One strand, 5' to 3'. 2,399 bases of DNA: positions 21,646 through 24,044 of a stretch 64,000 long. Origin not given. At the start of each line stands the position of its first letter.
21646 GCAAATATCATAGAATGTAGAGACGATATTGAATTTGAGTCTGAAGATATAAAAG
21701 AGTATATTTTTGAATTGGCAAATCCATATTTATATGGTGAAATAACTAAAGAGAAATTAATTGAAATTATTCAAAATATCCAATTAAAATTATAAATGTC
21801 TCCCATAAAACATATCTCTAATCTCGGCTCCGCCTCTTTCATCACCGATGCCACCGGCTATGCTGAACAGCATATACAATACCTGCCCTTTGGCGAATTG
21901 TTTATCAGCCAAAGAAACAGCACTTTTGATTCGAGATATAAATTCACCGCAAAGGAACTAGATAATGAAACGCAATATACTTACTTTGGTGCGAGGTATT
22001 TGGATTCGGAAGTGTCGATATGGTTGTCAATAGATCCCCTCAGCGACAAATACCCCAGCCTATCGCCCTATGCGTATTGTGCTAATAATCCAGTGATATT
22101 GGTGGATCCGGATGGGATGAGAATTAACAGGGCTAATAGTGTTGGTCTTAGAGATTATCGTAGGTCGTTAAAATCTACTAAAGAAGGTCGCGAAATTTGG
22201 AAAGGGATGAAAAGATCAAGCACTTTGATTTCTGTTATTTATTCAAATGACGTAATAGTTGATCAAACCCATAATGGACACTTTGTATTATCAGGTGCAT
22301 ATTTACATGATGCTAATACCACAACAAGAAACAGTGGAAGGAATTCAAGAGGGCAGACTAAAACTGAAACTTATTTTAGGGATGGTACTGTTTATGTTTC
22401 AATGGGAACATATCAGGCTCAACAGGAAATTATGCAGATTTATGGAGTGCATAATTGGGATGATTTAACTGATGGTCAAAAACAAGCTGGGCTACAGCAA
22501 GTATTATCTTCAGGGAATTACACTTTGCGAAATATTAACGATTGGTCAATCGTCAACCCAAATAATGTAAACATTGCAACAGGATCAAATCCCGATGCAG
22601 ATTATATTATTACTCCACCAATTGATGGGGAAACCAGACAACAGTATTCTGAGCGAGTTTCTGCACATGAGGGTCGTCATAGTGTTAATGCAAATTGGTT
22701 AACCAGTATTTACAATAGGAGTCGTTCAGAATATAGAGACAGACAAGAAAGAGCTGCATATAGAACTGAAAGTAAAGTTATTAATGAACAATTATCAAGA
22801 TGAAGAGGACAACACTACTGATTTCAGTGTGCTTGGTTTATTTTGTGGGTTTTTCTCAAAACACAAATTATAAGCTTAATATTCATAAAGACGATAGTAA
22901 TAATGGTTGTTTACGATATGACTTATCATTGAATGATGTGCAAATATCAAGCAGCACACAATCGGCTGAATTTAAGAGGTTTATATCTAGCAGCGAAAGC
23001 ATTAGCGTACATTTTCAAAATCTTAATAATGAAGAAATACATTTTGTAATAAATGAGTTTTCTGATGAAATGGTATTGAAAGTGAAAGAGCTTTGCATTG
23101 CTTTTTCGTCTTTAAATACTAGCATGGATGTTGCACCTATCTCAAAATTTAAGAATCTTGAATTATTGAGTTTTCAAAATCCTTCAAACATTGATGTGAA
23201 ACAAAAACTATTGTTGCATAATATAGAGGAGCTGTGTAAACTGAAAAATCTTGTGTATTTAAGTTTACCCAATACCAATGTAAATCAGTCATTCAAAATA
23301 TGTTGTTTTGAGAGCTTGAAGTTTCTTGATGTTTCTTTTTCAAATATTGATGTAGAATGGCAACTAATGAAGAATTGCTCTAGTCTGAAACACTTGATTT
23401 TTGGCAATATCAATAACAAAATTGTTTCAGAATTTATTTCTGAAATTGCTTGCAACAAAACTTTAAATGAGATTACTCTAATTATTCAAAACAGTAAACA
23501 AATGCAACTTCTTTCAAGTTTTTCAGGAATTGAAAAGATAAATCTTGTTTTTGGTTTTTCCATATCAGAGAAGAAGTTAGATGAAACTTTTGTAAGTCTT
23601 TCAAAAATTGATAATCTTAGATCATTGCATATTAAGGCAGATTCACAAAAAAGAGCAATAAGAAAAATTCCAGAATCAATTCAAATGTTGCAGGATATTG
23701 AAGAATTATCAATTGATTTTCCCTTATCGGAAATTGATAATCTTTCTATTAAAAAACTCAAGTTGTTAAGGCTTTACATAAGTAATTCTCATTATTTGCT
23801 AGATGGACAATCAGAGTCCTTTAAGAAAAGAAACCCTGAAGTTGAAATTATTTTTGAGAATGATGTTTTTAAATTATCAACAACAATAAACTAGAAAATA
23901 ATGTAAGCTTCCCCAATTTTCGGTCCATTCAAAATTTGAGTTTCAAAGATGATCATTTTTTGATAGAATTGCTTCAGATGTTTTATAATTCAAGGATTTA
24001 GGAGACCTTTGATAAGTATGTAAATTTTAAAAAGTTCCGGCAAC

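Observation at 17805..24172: Array of three truncated Rhs-core/toxin modules with immunity genes and no parent rhs gene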

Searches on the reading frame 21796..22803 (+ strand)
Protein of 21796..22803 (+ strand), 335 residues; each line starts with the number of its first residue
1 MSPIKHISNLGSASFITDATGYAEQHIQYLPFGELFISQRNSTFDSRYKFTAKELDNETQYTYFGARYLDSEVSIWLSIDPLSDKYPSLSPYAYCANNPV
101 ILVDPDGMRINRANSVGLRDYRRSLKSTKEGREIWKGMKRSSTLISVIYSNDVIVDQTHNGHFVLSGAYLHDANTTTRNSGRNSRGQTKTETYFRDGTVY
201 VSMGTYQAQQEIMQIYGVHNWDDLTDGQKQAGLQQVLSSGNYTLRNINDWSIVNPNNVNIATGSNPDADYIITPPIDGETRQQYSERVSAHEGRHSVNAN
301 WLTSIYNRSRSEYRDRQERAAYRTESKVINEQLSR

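Call 3: search_protein_families(library=pfam, proteins=[window:21796-22803:+], max_evalue=0.1)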
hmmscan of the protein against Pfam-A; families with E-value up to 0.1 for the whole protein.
window:21796-22803:+ (335 aa): 0 families

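Call 4: search_protein_families(library=ncbifam, proteins=[window:21796-22803:+], max_evalue=0.1)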
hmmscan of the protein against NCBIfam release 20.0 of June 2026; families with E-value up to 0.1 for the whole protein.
window:21796-22803:+ (335 aa): 1 family
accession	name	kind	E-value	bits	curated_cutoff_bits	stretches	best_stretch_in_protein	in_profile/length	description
TIGR03696.1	Rhs_assc_core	domain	7.4e-18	64.8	32.5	1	29-108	1-76/76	RHS repeat-associated core domain-containing protein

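Call 13: find_encoding_contigs(protein=window:21796-22803:+, flank=10000, max_places=10)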
Protein window:21796-22803:+ (335 aa): no gene with exactly this product is on record in the collection.

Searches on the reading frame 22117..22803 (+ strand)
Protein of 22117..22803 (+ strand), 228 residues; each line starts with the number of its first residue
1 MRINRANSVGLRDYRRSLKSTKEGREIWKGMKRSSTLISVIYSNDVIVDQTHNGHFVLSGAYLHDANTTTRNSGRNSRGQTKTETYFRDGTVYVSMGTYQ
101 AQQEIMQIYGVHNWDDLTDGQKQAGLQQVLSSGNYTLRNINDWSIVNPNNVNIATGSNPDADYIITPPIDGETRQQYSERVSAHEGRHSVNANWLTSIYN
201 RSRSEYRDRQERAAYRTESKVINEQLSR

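Call 22: search_solved_structures(query=window:22117-22803:+, max_evalue=1)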
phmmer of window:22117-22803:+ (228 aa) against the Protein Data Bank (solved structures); distinct sequences matched with E-value up to 1: 0.

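Call 40: find_homologous_proteins(query=window:22117-22803:+)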
Query window:22117-22803:+ (228 aa): 2 proteins with E <= 0.001 among 92 candidates.
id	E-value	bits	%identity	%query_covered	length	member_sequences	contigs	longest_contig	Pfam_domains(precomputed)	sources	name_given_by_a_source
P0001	1.6e-132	457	92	100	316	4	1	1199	-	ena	-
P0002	2.7e-120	417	81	100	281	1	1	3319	-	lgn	-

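Call 48: find_encoding_contigs(protein=P0002, flank=10000, max_places=5)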
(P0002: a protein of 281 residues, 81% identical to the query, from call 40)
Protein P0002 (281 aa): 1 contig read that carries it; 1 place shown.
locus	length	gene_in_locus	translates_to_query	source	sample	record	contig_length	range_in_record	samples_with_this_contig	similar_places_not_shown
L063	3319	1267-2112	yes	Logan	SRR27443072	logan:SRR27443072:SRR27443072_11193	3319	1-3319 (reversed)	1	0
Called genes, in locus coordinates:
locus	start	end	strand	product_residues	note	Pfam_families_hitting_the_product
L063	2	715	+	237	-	?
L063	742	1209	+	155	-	-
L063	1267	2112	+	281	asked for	-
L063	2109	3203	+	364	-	-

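Call 57: search_protein_representatives(protein=window:22117-22803:+)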
Query: 228 residues. Proteins with E-value up to 0.001 (for the whole library): 23; up to 1e-10: 14; up to 1e-30: 1. The best 23 are listed.
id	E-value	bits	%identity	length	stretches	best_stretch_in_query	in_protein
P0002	8.4e-121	417.4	81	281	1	2-228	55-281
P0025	2.2e-28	115.4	38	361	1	9-225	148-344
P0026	1.3e-23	99.9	38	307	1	9-223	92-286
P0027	1.0e-20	90.4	34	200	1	31-225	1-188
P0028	3.7e-20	88.6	29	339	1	2-227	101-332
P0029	4.9e-20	88.2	30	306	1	3-208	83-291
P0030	1.0e-19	87.1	34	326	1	1-222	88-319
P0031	6.6e-18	81.2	33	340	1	5-224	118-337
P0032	5.1e-16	75.0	32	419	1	3-224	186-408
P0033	4.7e-14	68.6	36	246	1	3-226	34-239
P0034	8.1e-14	67.8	33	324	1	25-227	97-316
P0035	5.0e-12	62.0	30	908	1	3-191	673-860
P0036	1.4e-11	60.6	30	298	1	2-225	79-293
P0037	7.6e-11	58.1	29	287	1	10-206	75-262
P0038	3.3e-10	56.1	31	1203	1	4-190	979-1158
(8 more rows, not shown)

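Call 67: predict_structure(alignment_id=A5)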
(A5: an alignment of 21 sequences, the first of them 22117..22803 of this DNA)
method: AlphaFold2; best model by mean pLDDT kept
length: 228 residues; sequences in the alignment: 21
mean_pLDDT: 92.1   pTM: 0.89
mean pLDDT of the five models: 92.1, 91.8, 91.7, 91.2, 90.8
residues with pLDDT >= 90: 189; 70-90: 30; 50-70: 9; < 50: 0
segments of 3 or more residues with pLDDT < 50: none
pLDDT, mean of each block of 10 residues (from residue 1): 90 98 98 96 96 90 93 93 94 98 97 91 93 95 90 64 79 97 97 90 93 95 95
secondary structure, 60 per line:
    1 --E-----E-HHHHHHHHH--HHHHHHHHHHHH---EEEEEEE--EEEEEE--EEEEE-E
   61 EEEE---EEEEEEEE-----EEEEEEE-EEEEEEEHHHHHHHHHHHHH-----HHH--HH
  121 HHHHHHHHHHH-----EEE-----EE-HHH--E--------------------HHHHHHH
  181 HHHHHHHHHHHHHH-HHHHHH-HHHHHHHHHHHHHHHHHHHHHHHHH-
elements in order: H11-19 H22-33 E37-43 E46-51 E54-58 E60-64 E68-75 E81-87 E89-95 H96-108 H119-131 E137-139 H174-194 H196-201 H203-227

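Call 71: fold_search(model_id=the predicted structure, library=pdb)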
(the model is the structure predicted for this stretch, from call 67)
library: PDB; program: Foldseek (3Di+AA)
matches with E <= 10: 113; with E <= 0.001: 0
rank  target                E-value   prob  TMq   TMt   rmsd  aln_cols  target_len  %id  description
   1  6ukw_B                4.7e-01  0.04  0.13  0.15  14.9       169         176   12  STING C-terminal Domain Complexed with Non-cyclic Dinucleotide Compound 10 (released 2020-08-19)
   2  6ukz_B                5.6e-01  0.04  0.14  0.16  14.9       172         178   10  STING C-terminal Domain Complexed with Non-cyclic Dinucleotide Compound 6 (released 2020-08-19)
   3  6ukv_B                7.1e-01  0.03  0.14  0.16  14.7       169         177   12  STING C-terminal Domain Complexed with Non-cyclic Dinucleotide Compound 9 (released 2020-08-19)
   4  6k79_D                1.4e+00  0.04  0.17  0.10  12.8       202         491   10  Glycerol kinase form Thermococcus kodakarensis, complex structure with substrate. (released 2020-06-10)
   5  5bkf_A                1.4e+00  0.03  0.15  0.12  22.0       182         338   13  Cyro-EM structure of human Glycine Receptor alpha2-beta heteromer, Glycine bound, desensitized state (released 2021-09-08)
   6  4i3k_A                1.4e+00  0.01  0.11  0.08  24.2       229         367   12  Crystal structure of a metabolic reductase with 1-hydroxy-6-(4-hydroxybenzyl)-4-methylpyridin-2(1H)-one (released 2013-05-22)
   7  5jam                  1.5e+00  0.03  0.15  0.10  20.8       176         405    9  Yersinia pestis FabV variant T276V (released 2016-05-25)
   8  7ob3                  1.5e+00  0.03  0.14  0.16  14.4       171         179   10  hSTING in complex with 3',3'-c-di-araAMP (released 2022-05-04)
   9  8dn4_B                1.5e+00  0.03  0.14  0.11  21.9       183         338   10  Cryo-EM structure of human Glycine Receptor alpha-1 beta heteromer, glycine-bound state3(desensitized state) (released 2023-10-11)
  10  8clk_F                1.6e+00  0.06  0.11  0.21  10.9        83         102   11  TFIIIC TauA complex (released 2023-06-21)
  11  6k78_C                1.7e+00  0.03  0.17  0.10  12.7       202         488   10  Glycerol kinase form Thermococcus kodakarensis, complex structure with substrate. (released 2020-06-10)
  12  8r86_A                1.8e+00  0.06  0.09  0.10   9.3        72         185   15  Xylanase from Bacillus circulans mutant E78Q/W71A (released 2024-08-21)
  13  4bkq                  1.8e+00  0.03  0.14  0.09  20.9       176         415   10  Enoyl-ACP reductase from Yersinia pestis (wildtype)with cofactor NADH (released 2014-05-14)
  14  9boz_C                2.1e+00  0.03  0.17  0.13  22.8       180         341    9  Cryo-EM structure of human Glycine Receptor alpha3-beta heteromer in presence of glycine (released 2025-05-14)
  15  9c0i_A                2.1e+00  0.02  0.11  0.07  18.3       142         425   10  Structure of the DRT2 reverse transcriptase in complex with its non-coding RNA (released 2024-09-04)
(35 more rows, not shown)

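Call 82: search_protein_families(library=pfam, proteins=[L059:430-1932:+, L059:2408-3577:+, L059:5573-8017:+, L059:8579-9397:+, L059:12794-14185:+], max_evalue=0.001)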
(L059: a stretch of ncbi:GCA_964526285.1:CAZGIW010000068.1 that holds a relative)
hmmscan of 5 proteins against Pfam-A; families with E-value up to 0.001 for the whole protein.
L059:430-1932:+ (500 aa): 0 families

L059:2408-3577:+ (389 aa): 0 families

L059:5573-8017:+ (814 aa): 2 families
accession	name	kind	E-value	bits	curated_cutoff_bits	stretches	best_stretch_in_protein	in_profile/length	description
PF05593.20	RHS_repeat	-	8.9e-16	58.3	22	0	114-146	1-33/38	RHS Repeat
PF15607.11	Ntox44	-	2.9e-06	28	24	1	687-797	2-103/104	Bacterial toxin 44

L059:8579-9397:+ (272 aa): 1 family
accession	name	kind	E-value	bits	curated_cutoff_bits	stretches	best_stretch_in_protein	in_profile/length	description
PF15659.11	Toxin-JAB1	-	4.3e-09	37.2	21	1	124-187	7-79/87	JAB-like toxin 1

L059:12794-14185:+ (463 aa): 4 families
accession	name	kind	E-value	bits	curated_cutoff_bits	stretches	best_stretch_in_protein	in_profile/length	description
PF04326.19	SLFN_AlbA_2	-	2.9e-26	92.8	25.3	1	18-125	4-117/118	Schlafen, AlbA_2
PF13749.12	HATPase_c_4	-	3.7e-21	75.3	26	1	293-375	1-87/89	Putative ATP-dependent DNA helicase recG C-terminal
PF13412.12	HTH_24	-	4.4e-07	29.8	21.9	1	398-444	3-48/48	Winged helix-turn-helix DNA-binding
PF12840.13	HTH_20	-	0.00019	21.7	27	1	398-441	4-46/51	Helix-turn-helix domain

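Call 104: search_protein_families(library=pfam, alignment_id=A5, max_evalue=0.05)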
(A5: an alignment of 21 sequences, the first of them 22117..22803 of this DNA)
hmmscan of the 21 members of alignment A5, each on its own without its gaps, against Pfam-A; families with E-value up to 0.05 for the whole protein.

A. member 1, window:22117-22803:+ (228 aa): 0 families

B. families by the number of members that match (of 21 scanned): 10 families
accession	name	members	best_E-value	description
PF05593.20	RHS_repeat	1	1.5e-08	RHS Repeat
PF07373.16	CAMP_factor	1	0.0039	CAMP factor (Cfa)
PF00847.26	AP2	1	0.007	AP2 domain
PF17279.8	DUF5344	1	0.0094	Family of unknown function (DUF5344)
PF15283.12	DUF4595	1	0.018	Domain of unknown function (DUF4595) with porin-like fold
PF20003.4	fvmX5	1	0.019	FtsH ternary system domain X5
PF17041.10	SasG_E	1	0.024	E domain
PF14113.12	Tae4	1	0.028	Type VI secretion system (T6SS), amidase effector protein 4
PF17780.6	OCRE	1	0.037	OCRE domain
PF23879.1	DUF7232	1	0.038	Family of unknown function (DUF7232)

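Call 105: search_solved_structures(query=A5, max_evalue=5)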
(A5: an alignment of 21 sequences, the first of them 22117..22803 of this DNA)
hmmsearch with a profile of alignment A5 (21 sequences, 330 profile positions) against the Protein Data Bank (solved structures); distinct sequences matched with E-value up to 5: 23.
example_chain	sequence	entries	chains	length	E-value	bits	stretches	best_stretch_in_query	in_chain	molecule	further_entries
8fjp_A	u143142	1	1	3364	2e-13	53.3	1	7-90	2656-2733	salivary gland surface protein 1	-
6sup_A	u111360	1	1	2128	8.7e-12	48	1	7-91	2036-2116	TcdB2,TccC3,Cell division control protein 42 homolog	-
6h6e_F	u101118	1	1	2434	1e-11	47.7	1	7-90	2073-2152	TcdB2,TccC3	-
6suf_F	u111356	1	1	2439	1e-11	47.7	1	7-90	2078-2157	TcdB2,TccC3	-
9c4k_Q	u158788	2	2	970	1.1e-11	47.6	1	15-111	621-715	Toxin subunit YenC2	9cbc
6suq_A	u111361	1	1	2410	2.3e-11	46.6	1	7-89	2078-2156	TcdB2,TccC3,Genome polyprotein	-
6h6g_A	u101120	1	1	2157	3e-11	46.2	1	7-89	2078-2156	TcdB2,TccC3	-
4o9x_A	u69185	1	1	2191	3e-11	46.2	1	7-89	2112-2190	TcdB2, TccC3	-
4igl_B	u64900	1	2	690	2.7e-10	43.1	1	15-90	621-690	YenC2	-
6h6f_F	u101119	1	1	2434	4.6e-10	42.3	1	7-90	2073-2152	TcdB2,TccC3,TccC3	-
6sue_F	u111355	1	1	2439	4.6e-10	42.3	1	7-90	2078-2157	TcdB2,TccC3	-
9on3_A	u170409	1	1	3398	7.1e-10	41.7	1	8-90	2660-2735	SGS4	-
5kis_B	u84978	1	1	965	1.5e-08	37.4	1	13-90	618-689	RHS2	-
6l7i_G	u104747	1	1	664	2.2e-08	36.8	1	17-89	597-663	TccC2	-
9pt5_A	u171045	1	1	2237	7.6e-05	25.1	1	25-89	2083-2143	Teneurin-like protein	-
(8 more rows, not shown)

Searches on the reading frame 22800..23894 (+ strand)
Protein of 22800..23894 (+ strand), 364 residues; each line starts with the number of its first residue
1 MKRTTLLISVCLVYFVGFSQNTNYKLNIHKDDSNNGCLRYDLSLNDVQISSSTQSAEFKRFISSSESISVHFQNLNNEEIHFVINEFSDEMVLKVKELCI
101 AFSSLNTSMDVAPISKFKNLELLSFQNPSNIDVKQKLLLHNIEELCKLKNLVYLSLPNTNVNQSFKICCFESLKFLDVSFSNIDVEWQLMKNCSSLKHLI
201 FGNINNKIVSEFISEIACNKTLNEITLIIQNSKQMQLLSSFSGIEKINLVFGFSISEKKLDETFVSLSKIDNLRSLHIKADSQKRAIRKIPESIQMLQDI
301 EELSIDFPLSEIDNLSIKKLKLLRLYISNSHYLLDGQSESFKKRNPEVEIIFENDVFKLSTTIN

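Call 3: search_protein_families(library=pfam, proteins=[window:22800-23894:+], max_evalue=0.1)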
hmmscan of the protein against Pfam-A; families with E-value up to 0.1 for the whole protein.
window:22800-23894:+ (364 aa): 2 families
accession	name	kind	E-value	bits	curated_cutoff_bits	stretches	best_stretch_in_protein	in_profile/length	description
PF23598.1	LRR_14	-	4.7e-08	32.6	40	1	101-306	7-197/353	Leucine-rich repeat region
PF12799.13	LRR_4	-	0.043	14.5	27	0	172-208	2-36/44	Leucine Rich repeats (2 copies)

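Call 4: search_protein_families(library=ncbifam, proteins=[window:22800-23894:+], max_evalue=0.1)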
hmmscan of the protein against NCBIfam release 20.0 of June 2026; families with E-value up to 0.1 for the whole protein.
window:22800-23894:+ (364 aa): 0 families
